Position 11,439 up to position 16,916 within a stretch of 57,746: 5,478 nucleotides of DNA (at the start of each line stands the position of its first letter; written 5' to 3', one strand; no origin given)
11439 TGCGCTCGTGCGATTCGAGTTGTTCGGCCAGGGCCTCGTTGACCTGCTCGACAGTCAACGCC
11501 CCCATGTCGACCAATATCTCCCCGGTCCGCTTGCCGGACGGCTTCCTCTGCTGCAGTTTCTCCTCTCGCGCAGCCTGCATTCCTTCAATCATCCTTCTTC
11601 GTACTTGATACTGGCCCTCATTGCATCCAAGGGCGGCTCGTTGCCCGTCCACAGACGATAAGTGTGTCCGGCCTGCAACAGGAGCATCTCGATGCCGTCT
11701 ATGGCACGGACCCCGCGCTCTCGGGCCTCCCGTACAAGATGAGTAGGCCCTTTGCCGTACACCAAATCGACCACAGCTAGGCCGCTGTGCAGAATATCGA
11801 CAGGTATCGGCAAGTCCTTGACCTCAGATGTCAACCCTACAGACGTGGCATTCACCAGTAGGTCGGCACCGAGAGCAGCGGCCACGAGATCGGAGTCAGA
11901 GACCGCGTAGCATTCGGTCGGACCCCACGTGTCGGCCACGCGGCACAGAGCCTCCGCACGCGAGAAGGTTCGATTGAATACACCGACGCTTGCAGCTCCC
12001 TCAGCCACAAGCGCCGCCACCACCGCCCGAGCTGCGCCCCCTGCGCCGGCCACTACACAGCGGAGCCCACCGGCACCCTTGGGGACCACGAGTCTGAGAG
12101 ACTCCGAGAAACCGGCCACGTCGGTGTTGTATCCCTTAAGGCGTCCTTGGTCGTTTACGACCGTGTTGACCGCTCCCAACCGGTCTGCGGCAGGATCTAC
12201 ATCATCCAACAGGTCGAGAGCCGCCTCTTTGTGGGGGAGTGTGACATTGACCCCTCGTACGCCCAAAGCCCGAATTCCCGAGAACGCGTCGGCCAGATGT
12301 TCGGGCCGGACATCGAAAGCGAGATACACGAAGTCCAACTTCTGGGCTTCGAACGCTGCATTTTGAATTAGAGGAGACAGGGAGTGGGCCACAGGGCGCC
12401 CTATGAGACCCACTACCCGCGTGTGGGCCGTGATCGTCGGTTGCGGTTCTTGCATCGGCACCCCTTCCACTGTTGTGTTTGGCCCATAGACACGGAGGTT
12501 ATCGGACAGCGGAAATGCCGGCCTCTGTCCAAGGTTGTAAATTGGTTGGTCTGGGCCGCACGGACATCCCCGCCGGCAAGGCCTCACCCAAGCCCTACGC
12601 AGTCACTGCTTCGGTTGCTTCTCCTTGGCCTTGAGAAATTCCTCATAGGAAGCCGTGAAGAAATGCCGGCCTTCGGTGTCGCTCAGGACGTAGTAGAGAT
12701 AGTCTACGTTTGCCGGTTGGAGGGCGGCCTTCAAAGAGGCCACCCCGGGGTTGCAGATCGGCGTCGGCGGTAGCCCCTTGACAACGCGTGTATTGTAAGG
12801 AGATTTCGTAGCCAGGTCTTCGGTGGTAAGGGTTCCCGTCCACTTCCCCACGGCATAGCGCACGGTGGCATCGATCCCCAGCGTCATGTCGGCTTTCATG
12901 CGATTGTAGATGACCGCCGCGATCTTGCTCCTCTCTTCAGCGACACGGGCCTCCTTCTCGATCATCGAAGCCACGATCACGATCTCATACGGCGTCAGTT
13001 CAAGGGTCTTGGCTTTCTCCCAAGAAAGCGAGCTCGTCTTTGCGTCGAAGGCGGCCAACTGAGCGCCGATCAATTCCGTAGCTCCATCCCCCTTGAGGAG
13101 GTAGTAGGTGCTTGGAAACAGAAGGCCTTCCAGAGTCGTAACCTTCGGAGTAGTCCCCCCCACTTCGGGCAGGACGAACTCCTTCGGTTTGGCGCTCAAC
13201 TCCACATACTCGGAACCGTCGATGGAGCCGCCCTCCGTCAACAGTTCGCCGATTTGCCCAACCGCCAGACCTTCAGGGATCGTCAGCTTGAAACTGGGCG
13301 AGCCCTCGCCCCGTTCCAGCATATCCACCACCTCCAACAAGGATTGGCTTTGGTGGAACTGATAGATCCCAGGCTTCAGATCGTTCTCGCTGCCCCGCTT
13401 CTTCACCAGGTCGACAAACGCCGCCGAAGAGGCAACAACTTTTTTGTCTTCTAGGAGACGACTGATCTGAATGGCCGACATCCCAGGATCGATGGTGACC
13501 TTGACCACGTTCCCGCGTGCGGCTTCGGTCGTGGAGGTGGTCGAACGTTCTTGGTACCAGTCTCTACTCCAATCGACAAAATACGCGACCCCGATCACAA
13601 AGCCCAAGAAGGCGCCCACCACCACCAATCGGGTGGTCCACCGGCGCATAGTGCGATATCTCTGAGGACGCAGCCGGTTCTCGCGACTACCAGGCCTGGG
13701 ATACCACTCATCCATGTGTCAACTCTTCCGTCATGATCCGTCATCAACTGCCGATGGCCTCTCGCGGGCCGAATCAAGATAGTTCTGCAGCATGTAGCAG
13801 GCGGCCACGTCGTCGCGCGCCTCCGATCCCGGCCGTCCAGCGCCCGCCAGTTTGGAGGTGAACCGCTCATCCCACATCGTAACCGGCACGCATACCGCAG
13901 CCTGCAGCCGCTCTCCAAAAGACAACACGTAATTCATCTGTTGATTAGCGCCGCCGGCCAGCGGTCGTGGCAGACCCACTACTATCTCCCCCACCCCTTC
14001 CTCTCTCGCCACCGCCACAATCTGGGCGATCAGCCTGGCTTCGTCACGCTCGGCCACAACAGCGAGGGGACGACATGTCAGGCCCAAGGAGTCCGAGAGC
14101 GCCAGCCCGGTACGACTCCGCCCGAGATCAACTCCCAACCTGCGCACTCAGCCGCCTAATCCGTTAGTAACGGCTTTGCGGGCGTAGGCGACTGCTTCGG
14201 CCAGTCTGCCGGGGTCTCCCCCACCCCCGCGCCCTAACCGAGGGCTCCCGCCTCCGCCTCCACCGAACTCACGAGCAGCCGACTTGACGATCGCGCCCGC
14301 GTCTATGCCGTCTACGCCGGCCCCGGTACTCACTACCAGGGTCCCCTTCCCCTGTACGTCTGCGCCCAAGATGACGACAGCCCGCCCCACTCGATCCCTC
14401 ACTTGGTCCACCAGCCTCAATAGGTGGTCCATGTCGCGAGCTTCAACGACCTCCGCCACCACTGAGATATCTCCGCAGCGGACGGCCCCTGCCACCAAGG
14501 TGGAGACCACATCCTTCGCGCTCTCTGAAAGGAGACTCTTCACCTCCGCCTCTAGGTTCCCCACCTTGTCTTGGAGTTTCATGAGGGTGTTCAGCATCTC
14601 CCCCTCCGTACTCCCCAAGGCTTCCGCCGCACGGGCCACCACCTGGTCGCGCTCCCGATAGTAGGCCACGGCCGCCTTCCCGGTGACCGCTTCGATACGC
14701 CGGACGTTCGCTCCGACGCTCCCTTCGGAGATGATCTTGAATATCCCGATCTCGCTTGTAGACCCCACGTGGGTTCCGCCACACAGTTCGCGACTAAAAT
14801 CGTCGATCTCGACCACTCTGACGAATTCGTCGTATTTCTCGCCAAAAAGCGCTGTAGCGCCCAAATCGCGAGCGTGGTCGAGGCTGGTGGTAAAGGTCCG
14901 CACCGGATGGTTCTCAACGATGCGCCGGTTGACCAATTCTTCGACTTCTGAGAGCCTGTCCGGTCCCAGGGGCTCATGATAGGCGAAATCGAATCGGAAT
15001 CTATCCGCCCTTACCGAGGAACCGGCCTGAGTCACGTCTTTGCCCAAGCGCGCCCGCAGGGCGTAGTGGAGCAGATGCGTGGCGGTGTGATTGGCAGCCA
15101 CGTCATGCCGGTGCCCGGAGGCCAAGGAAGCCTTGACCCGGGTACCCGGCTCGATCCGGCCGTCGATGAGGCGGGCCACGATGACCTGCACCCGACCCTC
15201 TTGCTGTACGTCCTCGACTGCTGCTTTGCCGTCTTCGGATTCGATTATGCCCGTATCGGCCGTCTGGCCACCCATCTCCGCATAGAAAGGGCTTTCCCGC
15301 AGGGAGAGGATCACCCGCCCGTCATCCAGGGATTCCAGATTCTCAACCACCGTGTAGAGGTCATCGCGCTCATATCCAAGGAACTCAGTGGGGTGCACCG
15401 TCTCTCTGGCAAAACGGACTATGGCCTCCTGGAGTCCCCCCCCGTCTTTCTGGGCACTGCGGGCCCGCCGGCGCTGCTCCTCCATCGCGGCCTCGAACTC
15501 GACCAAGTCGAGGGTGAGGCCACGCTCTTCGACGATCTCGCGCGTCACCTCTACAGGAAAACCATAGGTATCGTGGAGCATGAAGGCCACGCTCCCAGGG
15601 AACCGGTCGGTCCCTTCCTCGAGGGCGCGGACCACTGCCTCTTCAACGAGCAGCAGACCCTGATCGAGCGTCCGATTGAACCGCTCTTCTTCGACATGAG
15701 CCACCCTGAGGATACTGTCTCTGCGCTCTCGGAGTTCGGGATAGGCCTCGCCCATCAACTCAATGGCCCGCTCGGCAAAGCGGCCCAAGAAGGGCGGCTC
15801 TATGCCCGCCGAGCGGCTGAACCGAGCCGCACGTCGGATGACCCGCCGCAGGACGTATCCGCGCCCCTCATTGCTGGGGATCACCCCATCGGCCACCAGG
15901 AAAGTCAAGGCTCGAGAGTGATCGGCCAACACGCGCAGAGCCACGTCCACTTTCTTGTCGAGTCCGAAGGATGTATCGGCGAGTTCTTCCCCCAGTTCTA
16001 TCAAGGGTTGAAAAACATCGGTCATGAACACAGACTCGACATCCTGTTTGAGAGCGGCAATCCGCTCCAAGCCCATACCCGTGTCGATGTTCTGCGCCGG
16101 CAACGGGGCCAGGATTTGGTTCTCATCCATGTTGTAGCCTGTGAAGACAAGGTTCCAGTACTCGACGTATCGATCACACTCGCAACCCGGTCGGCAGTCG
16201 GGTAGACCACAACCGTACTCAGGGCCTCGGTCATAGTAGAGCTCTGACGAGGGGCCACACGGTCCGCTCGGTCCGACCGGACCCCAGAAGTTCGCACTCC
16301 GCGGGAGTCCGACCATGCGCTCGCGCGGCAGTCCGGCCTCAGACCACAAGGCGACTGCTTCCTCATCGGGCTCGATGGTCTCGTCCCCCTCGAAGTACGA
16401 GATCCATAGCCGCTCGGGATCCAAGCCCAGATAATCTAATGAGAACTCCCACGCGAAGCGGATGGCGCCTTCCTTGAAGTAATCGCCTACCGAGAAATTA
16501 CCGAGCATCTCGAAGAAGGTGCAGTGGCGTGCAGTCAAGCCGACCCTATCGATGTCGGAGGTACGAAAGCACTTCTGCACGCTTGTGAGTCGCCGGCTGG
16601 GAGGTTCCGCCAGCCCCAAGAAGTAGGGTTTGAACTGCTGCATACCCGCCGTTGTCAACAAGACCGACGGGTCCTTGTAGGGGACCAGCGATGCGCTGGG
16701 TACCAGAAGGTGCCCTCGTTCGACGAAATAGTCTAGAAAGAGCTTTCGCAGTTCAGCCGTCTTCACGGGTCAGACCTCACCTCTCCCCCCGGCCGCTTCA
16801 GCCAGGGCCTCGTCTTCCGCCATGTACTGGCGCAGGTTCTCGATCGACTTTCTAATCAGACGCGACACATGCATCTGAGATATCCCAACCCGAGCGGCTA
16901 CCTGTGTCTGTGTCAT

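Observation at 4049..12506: Candidate sigma28/WhiG regulon linking mglBA, pilT, pilC and aroE-pilB, with RsiG encoded in between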

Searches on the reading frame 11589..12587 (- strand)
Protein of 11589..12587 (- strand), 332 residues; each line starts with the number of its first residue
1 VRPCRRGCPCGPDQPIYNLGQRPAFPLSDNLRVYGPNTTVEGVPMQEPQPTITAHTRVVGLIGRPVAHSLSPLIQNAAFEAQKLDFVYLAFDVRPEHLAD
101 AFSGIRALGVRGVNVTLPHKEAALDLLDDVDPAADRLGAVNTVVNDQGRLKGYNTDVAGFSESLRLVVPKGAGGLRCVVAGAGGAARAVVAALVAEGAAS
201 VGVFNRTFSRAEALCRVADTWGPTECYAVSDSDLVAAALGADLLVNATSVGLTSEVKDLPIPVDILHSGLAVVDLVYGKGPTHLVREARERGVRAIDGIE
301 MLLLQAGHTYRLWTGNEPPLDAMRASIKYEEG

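Call 9: search_protein_families(library=pfam, proteins=[window:11589-12587:-], max_evalue=0.01)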
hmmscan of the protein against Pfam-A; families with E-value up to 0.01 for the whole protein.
window:11589-12587:- (332 aa): 3 families
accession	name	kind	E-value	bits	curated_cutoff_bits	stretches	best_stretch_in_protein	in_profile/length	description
PF08501.16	Shikimate_dh_N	-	1.6e-29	102.4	27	1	61-143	1-83/83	Shikimate dehydrogenase substrate binding domain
PF18317.6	SDH_C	-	1.7e-07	31.2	25.8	1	298-327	1-30/31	Shikimate 5'-dehydrogenase C-terminal domain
PF01488.26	Shikimate_DH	-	6.4e-07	30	24.3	1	176-249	14-84/138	Shikimate / quinate 5-dehydrogenase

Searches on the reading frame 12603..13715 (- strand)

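Call 9: search_protein_families(library=pfam, proteins=[window:12603-13715:-], max_evalue=0.01)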
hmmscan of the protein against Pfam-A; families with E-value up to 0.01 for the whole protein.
window:12603-13715:- (370 aa): 1 family
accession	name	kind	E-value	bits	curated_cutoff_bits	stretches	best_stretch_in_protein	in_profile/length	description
PF02618.21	YceG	-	4.5e-80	269.5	32.4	1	73-366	1-275/275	YceG-like family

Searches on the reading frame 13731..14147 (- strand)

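Call 9: search_protein_families(library=pfam, proteins=[window:13731-14147:-], max_evalue=0.01)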
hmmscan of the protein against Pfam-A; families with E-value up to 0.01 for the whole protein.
window:13731-14147:- (138 aa): 1 family
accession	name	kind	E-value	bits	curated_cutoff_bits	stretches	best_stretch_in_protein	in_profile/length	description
PF03652.20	RuvX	-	2.1e-28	99.7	29.2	1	1-126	1-134/134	Holliday junction resolvase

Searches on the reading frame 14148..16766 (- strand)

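Call 9: search_protein_families(library=pfam, proteins=[window:14148-16766:-], max_evalue=0.01)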
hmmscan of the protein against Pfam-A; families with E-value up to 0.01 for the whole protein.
window:14148-16766:- (872 aa): 3 families
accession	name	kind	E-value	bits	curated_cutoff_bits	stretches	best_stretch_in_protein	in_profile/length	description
PF01411.24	tRNA-synt_2c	-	6e-173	576.8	30.3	1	5-548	1-548/552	tRNA synthetases class II (A)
PF07973.19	tRNA_SAD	-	4.5e-17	62.2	24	1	649-692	1-44/44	Threonyl and Alanyl tRNA synthetase second additional domain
PF02272.25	DHHA1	-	2.8e-08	34.6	25.9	1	767-866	2-100/102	DHHA1 domain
